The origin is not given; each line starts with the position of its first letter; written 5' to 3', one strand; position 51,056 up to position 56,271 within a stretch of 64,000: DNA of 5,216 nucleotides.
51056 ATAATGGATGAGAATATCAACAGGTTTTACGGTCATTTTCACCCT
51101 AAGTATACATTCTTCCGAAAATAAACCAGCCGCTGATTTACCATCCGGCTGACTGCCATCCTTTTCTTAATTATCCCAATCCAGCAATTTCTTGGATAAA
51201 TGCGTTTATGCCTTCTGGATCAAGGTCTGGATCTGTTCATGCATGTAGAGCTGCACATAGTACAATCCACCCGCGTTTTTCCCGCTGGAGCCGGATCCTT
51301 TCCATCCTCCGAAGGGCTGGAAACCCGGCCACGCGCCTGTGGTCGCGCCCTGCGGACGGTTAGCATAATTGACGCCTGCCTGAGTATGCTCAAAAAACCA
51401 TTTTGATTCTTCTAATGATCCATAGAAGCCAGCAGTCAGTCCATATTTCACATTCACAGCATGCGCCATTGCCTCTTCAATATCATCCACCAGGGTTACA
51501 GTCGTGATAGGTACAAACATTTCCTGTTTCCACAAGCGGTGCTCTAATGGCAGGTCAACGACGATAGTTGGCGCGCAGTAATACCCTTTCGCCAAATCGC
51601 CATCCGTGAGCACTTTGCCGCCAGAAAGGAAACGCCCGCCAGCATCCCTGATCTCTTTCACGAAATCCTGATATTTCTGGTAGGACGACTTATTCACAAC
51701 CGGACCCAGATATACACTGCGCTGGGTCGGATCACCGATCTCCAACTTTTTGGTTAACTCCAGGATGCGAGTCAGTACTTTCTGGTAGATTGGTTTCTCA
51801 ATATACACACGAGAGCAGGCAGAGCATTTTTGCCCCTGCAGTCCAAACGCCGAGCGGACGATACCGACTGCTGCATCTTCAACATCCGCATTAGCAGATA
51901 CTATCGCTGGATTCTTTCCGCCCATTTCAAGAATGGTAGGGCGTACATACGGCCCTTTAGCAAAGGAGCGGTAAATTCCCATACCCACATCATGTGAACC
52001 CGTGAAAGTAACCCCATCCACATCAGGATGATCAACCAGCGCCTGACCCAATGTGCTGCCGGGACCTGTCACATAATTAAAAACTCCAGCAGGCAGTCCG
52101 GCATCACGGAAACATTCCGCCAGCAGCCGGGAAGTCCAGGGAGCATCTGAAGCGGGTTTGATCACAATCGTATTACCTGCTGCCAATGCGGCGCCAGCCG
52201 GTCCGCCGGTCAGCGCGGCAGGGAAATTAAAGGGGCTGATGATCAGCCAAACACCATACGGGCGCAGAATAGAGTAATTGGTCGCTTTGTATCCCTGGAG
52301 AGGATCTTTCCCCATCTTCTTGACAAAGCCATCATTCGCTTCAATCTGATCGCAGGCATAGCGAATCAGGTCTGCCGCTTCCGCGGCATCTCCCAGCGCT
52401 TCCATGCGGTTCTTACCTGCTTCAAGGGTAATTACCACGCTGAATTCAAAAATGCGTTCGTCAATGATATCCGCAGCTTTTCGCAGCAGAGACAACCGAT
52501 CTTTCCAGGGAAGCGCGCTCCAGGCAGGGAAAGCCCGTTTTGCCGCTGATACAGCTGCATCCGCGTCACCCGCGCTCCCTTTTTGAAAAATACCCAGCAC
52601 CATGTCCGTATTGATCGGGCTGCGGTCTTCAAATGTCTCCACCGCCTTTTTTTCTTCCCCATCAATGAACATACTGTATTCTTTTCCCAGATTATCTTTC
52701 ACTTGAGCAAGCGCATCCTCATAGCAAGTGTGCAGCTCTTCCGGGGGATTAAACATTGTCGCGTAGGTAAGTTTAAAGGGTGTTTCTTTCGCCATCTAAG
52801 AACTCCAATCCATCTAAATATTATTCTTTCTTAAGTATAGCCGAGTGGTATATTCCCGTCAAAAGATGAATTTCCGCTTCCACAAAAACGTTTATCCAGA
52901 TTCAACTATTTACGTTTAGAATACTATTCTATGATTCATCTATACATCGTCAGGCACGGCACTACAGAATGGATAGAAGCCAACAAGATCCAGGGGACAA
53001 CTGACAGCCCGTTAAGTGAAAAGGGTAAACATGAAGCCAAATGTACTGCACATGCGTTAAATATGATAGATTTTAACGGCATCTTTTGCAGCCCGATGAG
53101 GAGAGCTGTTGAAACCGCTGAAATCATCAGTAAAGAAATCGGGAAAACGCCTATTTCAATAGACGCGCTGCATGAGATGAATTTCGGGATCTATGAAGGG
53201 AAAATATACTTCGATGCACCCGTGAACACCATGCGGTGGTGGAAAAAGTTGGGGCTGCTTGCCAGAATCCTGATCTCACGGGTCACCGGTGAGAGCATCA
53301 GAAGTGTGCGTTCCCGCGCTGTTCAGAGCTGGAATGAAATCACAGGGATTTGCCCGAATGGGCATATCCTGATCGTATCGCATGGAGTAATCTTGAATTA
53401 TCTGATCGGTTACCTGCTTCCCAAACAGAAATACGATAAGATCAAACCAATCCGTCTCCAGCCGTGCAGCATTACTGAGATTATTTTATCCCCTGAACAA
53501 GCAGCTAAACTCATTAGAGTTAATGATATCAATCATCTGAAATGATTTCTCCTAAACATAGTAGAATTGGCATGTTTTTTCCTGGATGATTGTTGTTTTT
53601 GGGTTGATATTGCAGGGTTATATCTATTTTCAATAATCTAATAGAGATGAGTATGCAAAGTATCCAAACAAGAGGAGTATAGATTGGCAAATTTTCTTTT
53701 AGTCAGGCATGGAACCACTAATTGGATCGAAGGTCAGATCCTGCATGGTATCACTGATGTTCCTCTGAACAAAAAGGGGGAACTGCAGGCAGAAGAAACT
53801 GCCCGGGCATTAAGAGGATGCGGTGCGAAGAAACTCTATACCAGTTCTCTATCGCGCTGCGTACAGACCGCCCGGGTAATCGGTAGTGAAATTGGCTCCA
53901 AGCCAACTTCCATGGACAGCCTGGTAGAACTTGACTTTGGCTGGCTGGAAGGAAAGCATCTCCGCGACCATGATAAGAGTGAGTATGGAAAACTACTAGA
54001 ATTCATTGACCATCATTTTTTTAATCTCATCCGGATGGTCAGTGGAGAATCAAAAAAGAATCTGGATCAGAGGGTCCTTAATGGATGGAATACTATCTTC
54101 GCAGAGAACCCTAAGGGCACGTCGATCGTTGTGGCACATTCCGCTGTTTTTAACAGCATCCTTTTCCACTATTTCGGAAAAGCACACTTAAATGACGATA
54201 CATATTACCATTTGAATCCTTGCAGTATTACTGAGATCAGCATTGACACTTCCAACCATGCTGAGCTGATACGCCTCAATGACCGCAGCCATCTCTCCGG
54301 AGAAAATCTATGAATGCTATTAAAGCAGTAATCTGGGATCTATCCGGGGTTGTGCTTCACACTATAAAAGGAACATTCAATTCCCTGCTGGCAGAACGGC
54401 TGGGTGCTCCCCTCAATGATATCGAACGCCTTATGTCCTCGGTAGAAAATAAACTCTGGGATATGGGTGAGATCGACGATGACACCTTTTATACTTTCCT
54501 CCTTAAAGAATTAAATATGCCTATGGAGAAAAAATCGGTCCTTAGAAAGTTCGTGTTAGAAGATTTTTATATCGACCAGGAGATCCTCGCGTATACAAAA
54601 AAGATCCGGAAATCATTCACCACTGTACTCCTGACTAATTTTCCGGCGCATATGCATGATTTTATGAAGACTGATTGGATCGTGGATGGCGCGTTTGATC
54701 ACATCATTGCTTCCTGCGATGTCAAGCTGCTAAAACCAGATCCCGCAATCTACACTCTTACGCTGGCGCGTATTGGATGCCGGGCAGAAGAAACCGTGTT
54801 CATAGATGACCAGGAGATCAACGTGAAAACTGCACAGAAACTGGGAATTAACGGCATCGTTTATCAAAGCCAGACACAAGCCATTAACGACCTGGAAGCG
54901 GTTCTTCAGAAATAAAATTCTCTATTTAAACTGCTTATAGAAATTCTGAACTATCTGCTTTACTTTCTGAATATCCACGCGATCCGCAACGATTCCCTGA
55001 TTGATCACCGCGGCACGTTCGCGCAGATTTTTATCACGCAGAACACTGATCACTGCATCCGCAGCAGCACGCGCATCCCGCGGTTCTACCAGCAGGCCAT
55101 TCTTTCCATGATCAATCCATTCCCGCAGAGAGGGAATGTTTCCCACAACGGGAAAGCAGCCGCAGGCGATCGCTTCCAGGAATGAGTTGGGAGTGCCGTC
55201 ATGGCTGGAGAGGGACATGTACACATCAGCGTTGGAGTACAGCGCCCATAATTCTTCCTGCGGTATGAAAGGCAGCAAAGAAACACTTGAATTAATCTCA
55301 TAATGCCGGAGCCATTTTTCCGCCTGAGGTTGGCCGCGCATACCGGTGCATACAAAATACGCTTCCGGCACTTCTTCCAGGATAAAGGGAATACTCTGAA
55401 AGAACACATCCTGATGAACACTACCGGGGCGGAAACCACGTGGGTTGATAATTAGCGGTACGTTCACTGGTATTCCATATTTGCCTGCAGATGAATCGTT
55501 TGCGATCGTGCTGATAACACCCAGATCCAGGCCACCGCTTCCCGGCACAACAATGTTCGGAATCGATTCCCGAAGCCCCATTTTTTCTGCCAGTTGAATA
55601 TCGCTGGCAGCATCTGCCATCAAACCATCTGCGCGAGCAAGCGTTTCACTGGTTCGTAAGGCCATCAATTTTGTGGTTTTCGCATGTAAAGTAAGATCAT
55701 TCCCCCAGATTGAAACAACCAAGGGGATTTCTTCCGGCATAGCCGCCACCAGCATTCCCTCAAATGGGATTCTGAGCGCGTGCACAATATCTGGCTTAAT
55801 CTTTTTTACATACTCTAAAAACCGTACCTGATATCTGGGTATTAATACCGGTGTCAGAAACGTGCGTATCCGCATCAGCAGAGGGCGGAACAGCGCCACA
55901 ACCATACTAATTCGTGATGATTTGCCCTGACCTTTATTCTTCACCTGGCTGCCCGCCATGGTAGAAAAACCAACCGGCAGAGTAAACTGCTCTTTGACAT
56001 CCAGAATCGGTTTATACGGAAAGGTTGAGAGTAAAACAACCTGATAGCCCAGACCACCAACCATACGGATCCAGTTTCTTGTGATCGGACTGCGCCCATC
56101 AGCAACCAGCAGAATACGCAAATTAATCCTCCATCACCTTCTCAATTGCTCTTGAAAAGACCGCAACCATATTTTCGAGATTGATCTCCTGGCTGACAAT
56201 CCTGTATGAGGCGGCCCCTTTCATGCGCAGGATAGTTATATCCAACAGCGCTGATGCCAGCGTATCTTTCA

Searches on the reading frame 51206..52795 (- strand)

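Call 69: search_protein_families(library=pfam, proteins=[window:51206-52795:-], max_evalue=0.00001)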
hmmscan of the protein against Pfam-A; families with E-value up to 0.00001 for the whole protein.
window:51206-52795:- (529 aa): 1 family
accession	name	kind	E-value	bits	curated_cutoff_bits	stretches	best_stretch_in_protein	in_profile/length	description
PF00171.27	Aldedh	-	3.4e-132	441.7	23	1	51-519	6-457/461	Aldehyde dehydrogenase family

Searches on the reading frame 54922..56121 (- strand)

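Call 69: search_protein_families(library=pfam, proteins=[window:54922-56121:-], max_evalue=0.00001)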
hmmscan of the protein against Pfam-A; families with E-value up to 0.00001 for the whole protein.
window:54922-56121:- (399 aa): 4 families
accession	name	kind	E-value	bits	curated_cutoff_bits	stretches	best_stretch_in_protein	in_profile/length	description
PF00534.26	Glycos_transf_1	-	8.5e-25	87.7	26.4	1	236-370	29-165/172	Glycosyl transferases group 1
PF13692.12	Glyco_trans_1_4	-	4.8e-22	79.2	27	1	237-363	17-142/142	Glycosyl transferases group 1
PF13524.12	Glyco_trans_1_2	-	2.1e-07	31.4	25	1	247-371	5-122/144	Glycosyl transferase-like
PF13477.12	Glyco_trans_4_2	-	4.9e-06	27.2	23.4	0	104-169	69-137/139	Glycosyl transferase 4-like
